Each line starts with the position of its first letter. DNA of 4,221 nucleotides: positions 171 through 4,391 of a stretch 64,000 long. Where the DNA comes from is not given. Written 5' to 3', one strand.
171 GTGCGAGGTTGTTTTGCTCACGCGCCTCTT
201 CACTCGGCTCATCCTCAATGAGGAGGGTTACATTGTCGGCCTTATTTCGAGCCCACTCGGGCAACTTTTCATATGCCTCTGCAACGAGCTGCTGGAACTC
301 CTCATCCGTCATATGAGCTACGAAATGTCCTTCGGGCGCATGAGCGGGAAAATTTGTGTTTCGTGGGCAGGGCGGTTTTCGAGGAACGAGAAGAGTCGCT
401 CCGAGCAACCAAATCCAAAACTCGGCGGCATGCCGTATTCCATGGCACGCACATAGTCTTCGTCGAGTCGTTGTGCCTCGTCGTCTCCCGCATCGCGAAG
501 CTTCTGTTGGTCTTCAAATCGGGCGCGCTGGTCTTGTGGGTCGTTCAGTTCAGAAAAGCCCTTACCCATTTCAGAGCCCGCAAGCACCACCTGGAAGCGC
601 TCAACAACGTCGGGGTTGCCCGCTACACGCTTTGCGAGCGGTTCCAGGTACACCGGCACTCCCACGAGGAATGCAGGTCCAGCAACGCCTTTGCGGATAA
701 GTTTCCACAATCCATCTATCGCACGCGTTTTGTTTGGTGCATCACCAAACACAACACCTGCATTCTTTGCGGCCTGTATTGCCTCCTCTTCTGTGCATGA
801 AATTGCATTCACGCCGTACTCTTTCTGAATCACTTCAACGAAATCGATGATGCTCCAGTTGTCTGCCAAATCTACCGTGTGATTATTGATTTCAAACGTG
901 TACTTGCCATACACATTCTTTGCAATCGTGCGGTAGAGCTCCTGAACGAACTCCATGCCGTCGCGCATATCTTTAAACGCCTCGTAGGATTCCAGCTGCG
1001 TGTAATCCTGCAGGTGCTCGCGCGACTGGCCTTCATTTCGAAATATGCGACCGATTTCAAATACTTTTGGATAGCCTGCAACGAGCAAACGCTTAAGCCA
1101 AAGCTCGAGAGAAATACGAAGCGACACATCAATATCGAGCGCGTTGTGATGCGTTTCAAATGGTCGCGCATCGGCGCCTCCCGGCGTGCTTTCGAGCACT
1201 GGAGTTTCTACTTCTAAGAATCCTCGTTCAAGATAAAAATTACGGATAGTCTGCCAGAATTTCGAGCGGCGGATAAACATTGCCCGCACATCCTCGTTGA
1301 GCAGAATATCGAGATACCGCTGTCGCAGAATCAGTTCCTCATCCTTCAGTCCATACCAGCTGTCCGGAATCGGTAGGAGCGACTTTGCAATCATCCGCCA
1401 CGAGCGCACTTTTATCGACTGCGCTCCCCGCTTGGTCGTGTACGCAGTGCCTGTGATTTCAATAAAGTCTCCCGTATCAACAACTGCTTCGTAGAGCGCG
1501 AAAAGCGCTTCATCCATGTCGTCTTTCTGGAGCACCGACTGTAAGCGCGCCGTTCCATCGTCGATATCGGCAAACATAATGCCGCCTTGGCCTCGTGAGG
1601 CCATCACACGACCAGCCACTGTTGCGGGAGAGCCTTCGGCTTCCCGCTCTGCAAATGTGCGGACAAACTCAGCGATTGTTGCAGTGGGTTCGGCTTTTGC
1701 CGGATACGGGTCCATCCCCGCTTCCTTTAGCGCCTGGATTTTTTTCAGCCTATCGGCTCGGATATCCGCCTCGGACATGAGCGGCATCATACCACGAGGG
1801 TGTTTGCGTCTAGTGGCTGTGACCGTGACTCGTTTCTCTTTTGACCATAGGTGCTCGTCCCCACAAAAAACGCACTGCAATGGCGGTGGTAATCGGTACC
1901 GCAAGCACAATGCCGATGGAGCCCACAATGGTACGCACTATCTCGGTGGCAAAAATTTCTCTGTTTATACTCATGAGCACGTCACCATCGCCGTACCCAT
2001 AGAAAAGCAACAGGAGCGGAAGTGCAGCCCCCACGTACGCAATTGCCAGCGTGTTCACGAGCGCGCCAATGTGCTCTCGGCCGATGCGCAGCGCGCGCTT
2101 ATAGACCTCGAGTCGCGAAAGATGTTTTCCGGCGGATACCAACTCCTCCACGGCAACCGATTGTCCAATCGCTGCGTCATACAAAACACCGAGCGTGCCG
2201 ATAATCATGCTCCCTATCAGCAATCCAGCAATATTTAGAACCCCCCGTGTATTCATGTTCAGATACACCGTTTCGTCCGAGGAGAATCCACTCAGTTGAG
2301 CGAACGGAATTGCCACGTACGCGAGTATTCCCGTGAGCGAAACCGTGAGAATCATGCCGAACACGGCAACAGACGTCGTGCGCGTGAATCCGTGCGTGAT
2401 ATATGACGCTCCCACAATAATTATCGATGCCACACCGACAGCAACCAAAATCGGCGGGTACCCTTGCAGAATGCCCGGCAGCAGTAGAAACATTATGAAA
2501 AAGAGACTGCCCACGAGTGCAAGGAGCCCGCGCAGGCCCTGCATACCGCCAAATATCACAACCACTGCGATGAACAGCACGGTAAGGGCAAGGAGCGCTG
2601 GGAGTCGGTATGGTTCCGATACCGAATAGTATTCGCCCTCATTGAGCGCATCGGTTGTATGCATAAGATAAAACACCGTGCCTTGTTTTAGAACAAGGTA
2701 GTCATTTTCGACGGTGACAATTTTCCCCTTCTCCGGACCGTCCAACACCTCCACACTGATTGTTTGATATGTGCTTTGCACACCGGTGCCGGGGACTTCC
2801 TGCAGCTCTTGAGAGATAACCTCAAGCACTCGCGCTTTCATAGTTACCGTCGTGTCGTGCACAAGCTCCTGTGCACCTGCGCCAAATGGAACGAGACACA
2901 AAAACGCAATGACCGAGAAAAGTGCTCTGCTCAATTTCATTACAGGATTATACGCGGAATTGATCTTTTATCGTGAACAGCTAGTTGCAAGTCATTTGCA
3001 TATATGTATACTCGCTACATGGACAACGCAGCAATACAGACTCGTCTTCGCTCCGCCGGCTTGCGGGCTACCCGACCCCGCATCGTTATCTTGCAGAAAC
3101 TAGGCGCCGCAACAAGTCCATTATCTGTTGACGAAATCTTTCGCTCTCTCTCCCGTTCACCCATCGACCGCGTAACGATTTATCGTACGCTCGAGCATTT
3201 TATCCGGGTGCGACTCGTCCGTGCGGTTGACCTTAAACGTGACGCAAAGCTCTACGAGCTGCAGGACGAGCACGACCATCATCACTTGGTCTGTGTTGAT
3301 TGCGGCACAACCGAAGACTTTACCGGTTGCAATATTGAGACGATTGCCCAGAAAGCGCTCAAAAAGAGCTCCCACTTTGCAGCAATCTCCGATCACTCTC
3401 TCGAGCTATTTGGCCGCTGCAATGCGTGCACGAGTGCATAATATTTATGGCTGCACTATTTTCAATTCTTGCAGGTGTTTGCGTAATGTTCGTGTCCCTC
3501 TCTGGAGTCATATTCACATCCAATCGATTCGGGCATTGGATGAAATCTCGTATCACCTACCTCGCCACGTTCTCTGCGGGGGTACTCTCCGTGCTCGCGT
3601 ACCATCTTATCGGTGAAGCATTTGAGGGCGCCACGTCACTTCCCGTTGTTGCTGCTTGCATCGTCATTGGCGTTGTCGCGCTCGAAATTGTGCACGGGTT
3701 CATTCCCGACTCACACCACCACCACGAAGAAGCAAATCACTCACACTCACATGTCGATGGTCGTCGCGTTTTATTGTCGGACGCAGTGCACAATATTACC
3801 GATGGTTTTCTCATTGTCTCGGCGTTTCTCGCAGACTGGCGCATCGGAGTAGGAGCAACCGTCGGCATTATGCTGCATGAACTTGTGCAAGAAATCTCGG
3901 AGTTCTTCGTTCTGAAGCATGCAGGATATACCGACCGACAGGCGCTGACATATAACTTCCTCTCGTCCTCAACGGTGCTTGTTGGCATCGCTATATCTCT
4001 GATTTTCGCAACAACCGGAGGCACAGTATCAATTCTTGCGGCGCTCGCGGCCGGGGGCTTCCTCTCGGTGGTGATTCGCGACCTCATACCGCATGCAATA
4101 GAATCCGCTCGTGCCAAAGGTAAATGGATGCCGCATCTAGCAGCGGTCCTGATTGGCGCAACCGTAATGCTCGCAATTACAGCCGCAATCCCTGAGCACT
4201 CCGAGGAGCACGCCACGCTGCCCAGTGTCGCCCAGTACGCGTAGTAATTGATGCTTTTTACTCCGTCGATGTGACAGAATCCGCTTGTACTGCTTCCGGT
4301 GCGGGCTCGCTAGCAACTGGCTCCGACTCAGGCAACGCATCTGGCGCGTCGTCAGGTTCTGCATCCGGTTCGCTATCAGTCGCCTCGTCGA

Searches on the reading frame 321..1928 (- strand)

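Call 13: search_protein_families(library=pfam, proteins=[window:321-1928:-], max_evalue=0.001)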
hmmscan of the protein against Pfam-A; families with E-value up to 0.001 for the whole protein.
window:321-1928:- (536 aa): 3 families
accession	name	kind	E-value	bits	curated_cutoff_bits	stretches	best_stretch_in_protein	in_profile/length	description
PF00152.25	tRNA-synt_2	-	6.7e-61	206.5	25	1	196-529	1-306/308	tRNA synthetases class II (D, K and N)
PF01336.31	tRNA_anti-codon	-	1e-11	45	27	1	103-179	2-74/75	OB-fold nucleic acid binding domain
PF01409.25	tRNA-synt_2d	-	0.00049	20.1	19.8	0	288-335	104-153/246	tRNA synthetases class II core domain (F)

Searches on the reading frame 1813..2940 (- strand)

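Call 13: search_protein_families(library=pfam, proteins=[window:1813-2940:-], max_evalue=0.001)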
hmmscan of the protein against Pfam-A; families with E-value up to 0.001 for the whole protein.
window:1813-2940:- (376 aa): 1 family
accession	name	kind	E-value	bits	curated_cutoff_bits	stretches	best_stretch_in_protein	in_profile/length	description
PF07907.16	YibE_F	-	9.6e-63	212.4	27.2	1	116-355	1-239/241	YibE/F-like protein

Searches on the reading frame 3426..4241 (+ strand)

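Call 13: search_protein_families(library=pfam, proteins=[window:3426-4241:+], max_evalue=0.001)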
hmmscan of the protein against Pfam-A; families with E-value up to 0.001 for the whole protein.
window:3426-4241:+ (272 aa): 1 family
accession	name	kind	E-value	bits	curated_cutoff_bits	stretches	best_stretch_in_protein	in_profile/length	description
PF02535.28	Zip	-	3.1e-25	89.5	35.1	2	97-251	154-322/323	ZIP Zinc transporter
